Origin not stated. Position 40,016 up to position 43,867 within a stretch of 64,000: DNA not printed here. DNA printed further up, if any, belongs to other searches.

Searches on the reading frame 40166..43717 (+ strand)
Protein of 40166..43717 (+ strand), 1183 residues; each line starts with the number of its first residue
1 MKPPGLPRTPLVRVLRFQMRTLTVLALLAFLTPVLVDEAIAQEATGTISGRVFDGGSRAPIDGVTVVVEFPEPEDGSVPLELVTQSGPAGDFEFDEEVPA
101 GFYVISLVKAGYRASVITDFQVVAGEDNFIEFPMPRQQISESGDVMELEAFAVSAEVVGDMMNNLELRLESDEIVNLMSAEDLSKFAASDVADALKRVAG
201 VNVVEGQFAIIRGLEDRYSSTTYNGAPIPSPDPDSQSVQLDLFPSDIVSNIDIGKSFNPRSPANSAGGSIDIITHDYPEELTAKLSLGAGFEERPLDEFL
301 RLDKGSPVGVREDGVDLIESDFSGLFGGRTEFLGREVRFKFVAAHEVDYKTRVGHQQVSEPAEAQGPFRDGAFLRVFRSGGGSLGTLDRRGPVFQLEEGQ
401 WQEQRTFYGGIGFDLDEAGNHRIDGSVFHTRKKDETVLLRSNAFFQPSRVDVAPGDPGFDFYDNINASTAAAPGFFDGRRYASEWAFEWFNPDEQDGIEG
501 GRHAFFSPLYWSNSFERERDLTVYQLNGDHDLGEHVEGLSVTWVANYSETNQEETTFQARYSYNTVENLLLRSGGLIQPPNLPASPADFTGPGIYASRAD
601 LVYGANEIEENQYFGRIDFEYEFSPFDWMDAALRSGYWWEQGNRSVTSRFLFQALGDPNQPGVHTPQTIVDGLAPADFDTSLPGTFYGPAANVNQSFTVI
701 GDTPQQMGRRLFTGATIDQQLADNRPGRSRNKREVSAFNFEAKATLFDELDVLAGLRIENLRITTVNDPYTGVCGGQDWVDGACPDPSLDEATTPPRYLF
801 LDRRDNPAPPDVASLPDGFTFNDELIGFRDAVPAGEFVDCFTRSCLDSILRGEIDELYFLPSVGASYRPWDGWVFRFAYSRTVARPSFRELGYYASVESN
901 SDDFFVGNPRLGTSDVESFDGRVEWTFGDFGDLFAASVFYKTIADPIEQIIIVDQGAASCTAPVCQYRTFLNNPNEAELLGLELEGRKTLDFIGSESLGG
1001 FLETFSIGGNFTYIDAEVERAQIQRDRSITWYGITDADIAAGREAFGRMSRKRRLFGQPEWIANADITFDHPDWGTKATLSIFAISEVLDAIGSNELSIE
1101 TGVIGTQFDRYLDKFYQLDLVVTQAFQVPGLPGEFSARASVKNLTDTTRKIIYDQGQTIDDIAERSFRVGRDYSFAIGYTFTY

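Call 21: search_protein_families(library=pfam, proteins=[window:40166-43717:+], max_evalue=0.01)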
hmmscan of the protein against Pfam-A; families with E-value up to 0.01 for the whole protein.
window:40166-43717:+ (1183 aa): 4 families
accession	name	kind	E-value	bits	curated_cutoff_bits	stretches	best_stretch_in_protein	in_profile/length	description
PF00593.30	TonB_dep_Rec_b-barrel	-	1.2e-23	85.2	27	1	561-1144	9-436/436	TonB dependent receptor-like, beta-barrel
PF07715.20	Plug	-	3.5e-11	44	23.9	1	172-268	6-106/107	TonB-dependent Receptor Plug Domain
PF13620.12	CarboxypepD_reg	-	1.3e-07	32.3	32.3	1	47-132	1-79/82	Carboxypeptidase regulatory-like domain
PF14905.12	OMP_b-brl_3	-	3.4e-07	30.1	27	1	858-976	158-267/408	Outer membrane protein beta-barrel family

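Call 44: search_protein_families(library=ncbifam, proteins=[window:40166-43717:+], max_evalue=0.001)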
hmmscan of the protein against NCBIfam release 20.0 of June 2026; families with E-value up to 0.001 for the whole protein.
window:40166-43717:+ (1183 aa): 4 families
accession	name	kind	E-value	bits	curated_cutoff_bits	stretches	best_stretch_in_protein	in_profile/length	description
TIGR01782.1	TonB-Xanth-Caul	subfamily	4.7e-65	220.4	310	2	508-1181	310-868/868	TonB-dependent receptor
TIGR01786.1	TonB-hemlactrns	subfamily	9.3e-11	40.8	323.75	1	601-1005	259-580/719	TonB-dependent hemoglobin/transferrin/lactoferrin family receptor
TIGR01785.1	TonB-hemin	subfamily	4.4e-08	32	316.85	0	715-986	345-543/677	TonB-dependent heme/hemoglobin receptor family protein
TIGR01783.1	TonB-siderophor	subfamily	0.00013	20.7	223.5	0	177-291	8-124/649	TonB-dependent siderophore receptor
